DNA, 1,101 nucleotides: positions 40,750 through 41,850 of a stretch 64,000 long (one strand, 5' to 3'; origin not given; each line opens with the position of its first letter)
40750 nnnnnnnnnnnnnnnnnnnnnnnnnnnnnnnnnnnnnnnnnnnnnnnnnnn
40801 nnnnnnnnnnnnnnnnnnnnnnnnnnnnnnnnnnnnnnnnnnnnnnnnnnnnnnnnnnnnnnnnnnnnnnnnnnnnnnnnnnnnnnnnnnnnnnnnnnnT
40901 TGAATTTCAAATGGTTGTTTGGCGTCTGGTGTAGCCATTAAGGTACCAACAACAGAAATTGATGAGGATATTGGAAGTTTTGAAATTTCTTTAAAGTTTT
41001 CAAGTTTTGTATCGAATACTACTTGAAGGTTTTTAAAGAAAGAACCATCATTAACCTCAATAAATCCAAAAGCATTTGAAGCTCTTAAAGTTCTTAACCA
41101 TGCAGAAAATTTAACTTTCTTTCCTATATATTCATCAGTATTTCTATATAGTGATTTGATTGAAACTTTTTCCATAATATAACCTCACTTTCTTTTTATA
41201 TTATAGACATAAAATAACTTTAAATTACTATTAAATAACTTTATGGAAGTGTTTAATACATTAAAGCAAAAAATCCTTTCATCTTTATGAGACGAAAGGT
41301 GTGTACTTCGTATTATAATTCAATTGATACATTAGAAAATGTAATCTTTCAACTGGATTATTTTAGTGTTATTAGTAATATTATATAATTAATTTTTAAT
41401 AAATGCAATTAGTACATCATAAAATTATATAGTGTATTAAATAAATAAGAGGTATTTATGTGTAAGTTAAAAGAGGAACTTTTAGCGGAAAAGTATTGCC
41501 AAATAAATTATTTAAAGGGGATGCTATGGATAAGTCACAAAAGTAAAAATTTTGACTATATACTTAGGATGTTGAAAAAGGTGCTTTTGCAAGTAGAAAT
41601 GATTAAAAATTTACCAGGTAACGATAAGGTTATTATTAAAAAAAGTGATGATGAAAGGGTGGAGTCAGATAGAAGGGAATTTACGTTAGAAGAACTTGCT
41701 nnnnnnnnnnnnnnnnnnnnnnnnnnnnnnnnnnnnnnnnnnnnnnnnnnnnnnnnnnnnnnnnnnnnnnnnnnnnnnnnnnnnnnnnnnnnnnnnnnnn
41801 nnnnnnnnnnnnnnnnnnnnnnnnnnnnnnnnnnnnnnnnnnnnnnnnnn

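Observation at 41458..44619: Compact cytoplasmic-type [NiFe]-hydrogenase cluster led by a cytochrome b5-like domain gene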

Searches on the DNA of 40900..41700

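Call 39: search_rna_families(source=window, start=40900, end=41700, threshold=evalue, max_evalue=0.01)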
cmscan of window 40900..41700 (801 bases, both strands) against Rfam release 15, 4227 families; matches with E-value up to 0.01: 0.
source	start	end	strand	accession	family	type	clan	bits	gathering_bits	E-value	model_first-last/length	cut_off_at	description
